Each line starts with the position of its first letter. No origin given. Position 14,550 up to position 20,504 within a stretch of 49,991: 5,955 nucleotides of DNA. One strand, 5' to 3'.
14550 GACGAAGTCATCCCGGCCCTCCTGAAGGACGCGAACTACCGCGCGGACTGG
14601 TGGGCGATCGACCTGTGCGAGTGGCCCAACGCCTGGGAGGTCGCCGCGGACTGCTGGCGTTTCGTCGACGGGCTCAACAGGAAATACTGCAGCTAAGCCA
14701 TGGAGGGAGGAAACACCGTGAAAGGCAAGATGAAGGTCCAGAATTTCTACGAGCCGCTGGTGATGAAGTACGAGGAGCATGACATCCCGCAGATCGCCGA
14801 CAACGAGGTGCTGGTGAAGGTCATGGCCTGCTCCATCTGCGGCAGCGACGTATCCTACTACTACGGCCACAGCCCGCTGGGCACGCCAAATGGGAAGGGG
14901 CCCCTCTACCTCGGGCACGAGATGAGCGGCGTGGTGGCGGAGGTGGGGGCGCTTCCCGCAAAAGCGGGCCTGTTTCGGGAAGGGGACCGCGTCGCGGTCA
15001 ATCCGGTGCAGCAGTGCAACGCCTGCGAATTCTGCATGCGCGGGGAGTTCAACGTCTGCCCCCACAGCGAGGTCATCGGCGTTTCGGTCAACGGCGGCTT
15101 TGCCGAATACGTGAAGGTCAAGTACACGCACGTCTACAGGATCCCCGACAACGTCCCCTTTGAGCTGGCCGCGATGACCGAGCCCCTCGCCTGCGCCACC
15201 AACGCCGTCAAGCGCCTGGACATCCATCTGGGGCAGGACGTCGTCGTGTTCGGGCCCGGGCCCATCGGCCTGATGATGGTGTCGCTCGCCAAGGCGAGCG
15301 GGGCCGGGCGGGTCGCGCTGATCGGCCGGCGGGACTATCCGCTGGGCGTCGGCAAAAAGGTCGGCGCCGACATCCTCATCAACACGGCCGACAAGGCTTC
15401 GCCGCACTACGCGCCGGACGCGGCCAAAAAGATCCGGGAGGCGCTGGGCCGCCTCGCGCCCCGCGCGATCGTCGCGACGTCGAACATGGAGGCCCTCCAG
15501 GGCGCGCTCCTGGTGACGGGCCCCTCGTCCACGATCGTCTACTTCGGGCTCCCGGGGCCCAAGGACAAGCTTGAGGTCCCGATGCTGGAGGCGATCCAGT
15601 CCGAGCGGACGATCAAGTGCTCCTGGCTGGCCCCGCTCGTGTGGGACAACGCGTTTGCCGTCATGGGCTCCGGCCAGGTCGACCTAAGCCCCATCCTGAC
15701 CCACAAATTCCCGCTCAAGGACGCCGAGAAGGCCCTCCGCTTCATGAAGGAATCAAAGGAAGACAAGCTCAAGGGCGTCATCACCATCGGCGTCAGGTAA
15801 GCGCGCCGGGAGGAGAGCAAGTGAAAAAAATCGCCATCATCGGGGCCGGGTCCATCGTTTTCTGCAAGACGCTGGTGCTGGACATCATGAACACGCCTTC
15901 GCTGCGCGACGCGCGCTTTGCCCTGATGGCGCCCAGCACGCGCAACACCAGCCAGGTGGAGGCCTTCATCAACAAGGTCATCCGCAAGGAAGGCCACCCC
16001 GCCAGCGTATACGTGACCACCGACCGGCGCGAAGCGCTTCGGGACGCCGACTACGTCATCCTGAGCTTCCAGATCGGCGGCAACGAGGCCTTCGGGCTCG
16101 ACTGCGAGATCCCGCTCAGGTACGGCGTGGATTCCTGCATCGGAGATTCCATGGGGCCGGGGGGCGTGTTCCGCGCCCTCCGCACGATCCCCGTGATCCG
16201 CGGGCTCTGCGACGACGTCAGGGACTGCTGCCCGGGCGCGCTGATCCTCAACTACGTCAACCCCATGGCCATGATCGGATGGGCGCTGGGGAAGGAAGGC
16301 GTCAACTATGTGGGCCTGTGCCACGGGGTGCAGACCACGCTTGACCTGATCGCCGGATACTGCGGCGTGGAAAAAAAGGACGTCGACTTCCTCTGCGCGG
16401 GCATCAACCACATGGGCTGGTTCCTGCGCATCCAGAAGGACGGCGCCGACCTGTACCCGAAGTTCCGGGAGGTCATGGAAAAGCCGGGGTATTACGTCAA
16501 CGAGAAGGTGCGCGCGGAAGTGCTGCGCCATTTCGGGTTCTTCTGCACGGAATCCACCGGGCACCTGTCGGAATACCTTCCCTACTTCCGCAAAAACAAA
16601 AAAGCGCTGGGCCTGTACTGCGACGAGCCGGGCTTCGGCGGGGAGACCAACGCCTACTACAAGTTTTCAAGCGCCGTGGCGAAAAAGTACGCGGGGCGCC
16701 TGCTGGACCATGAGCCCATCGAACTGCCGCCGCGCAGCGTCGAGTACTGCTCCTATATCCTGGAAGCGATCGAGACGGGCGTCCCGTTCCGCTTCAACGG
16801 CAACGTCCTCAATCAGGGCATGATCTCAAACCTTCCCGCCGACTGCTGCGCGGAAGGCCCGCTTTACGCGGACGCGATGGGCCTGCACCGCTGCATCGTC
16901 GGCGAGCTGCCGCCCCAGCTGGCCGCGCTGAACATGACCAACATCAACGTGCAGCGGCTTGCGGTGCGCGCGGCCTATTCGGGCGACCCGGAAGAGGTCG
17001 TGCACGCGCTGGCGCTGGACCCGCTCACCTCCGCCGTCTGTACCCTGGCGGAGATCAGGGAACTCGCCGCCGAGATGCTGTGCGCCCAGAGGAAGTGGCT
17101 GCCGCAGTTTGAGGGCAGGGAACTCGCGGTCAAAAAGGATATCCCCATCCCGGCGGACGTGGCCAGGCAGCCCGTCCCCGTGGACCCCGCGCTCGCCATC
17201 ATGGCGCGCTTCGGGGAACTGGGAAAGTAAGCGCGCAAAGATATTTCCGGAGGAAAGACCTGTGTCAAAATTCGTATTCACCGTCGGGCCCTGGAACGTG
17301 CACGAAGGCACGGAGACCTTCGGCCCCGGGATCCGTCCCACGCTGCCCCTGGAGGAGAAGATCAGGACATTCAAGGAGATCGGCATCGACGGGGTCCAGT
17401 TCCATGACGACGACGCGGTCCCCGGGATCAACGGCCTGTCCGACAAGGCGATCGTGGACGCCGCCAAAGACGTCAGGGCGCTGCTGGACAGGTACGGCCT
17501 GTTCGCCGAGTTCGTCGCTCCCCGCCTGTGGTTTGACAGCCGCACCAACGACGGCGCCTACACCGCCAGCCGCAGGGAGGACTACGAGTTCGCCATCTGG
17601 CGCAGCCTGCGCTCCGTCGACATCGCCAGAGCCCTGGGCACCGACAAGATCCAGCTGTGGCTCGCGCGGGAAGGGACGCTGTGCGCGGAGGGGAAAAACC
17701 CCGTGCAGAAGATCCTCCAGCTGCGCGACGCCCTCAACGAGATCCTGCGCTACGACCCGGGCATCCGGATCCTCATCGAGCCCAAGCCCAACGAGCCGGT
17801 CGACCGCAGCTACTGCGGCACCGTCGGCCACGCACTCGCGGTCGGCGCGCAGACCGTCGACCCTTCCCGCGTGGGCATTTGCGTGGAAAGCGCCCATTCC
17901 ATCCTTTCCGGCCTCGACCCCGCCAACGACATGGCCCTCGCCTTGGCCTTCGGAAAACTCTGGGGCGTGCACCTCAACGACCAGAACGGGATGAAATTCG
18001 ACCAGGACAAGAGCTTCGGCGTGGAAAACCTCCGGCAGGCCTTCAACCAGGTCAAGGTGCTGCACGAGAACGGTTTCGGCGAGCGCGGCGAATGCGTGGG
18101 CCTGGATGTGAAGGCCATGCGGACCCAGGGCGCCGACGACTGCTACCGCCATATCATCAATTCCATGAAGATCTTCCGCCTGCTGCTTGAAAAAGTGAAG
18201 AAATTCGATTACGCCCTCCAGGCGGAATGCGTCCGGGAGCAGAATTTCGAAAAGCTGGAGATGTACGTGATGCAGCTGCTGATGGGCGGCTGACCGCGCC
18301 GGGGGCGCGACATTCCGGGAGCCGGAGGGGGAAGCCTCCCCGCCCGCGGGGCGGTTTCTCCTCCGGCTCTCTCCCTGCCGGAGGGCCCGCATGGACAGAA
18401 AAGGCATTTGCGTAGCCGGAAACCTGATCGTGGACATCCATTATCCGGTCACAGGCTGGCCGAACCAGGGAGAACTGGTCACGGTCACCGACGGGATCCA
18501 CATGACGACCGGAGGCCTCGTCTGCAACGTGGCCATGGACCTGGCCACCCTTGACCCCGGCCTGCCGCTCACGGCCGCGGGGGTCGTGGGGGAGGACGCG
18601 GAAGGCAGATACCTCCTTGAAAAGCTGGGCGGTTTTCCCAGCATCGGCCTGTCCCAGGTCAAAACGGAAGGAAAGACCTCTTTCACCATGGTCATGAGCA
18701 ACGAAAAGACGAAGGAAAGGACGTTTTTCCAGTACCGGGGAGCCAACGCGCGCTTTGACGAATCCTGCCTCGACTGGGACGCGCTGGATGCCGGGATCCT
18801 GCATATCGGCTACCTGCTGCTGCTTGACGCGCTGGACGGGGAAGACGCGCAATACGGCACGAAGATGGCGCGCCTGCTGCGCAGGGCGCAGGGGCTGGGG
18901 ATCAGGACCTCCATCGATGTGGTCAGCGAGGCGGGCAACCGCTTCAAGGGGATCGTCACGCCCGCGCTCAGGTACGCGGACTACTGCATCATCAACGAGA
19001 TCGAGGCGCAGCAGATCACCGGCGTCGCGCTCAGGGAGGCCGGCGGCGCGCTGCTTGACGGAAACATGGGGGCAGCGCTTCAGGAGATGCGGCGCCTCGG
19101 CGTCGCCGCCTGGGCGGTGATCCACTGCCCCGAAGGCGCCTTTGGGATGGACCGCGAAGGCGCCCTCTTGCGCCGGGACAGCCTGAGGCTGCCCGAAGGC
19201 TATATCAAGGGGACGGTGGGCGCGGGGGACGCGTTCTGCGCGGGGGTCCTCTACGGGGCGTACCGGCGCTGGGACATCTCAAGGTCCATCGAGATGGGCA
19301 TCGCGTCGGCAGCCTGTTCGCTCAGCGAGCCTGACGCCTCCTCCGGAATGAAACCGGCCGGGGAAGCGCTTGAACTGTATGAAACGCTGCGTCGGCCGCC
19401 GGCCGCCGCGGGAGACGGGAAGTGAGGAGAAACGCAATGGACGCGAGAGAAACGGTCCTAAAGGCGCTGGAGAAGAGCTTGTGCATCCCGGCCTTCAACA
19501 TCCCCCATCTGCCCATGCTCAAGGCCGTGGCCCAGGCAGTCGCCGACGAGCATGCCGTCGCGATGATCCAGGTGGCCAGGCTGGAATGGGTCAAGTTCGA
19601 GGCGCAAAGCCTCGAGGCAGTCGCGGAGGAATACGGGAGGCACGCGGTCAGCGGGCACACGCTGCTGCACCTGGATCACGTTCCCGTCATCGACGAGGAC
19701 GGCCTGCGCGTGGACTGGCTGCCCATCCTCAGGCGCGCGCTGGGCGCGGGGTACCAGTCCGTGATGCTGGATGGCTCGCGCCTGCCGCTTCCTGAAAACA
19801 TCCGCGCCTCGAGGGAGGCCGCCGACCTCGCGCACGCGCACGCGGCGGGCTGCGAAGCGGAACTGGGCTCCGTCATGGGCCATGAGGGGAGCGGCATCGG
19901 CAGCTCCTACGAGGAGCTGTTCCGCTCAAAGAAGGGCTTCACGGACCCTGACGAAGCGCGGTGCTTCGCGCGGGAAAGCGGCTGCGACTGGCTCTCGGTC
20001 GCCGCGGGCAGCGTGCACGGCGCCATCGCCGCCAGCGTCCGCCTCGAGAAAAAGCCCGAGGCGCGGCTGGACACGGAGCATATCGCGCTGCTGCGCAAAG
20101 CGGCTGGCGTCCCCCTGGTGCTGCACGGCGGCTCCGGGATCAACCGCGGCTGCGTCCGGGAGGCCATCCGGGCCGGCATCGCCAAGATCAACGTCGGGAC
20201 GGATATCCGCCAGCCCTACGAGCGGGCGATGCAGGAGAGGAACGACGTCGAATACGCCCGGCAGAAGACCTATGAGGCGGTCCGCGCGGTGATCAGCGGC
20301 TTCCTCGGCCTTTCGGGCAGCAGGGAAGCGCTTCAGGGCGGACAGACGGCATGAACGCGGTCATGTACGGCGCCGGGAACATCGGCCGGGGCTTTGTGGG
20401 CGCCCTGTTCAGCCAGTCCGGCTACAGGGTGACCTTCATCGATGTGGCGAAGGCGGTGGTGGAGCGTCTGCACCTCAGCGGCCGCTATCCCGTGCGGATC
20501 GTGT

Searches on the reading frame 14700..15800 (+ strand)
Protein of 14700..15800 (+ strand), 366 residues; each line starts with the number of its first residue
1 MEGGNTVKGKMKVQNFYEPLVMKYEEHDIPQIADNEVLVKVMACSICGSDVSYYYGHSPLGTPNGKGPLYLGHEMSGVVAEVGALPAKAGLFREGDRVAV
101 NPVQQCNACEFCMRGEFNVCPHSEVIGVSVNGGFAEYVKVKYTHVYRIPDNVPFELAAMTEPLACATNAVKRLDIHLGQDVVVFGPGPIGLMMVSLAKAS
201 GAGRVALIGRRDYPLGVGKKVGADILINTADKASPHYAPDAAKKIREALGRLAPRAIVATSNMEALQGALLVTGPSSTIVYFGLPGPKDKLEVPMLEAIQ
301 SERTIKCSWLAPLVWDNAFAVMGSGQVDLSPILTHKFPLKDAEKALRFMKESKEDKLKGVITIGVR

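Call 84: search_protein_families(library=pfam, proteins=[window:14700-15800:+], max_evalue=0.00001)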
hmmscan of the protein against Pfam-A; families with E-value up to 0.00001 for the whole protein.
window:14700-15800:+ (366 aa): 2 families
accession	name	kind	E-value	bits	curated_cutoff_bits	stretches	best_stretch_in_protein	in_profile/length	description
PF08240.17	ADH_N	-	1.5e-28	99.6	23.5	1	34-150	2-104/104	Alcohol dehydrogenase GroES-like domain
PF00107.32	ADH_zinc_N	-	1.5e-13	51.2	31.8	1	188-311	1-115/129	Zinc-binding dehydrogenase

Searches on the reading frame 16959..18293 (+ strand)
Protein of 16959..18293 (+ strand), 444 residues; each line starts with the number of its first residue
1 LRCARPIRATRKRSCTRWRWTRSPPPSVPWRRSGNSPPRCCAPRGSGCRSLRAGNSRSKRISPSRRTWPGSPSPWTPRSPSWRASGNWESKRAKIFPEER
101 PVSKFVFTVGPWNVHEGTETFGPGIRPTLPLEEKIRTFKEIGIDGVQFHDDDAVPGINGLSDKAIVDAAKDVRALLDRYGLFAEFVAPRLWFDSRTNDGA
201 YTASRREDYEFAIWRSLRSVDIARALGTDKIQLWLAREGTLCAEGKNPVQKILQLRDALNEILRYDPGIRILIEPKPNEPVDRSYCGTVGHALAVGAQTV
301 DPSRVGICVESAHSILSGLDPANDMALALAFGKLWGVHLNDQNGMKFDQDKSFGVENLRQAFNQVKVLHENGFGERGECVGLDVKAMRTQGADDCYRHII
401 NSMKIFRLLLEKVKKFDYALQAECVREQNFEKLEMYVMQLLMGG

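Call 84: search_protein_families(library=pfam, proteins=[window:16959-18293:+], max_evalue=0.00001)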
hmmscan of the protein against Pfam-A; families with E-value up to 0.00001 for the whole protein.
window:16959-18293:+ (444 aa): 1 family
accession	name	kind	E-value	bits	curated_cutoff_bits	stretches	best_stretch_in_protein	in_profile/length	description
PF01261.30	AP_endonuc_2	-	2e-16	60.9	31.1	1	138-350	4-199/249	Xylose isomerase-like TIM barrel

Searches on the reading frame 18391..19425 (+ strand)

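Call 84: search_protein_families(library=pfam, proteins=[window:18391-19425:+], max_evalue=0.00001)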
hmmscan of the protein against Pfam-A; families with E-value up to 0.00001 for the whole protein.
window:18391-19425:+ (344 aa): 1 family
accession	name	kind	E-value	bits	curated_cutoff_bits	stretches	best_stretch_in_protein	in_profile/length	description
PF00294.29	PfkB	-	5.1e-24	85.6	25.8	1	6-319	4-298/302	pfkB family carbohydrate kinase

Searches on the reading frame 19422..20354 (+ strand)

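Call 84: search_protein_families(library=pfam, proteins=[window:19422-20354:+], max_evalue=0.00001)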
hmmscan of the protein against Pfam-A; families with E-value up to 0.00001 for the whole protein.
window:19422-20354:+ (310 aa): 1 family
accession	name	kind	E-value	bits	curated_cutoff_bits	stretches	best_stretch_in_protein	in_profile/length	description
PF01116.26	F_bP_aldolase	-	3.9e-57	194.3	25.5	1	8-299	3-273/277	Fructose-bisphosphate aldolase class-II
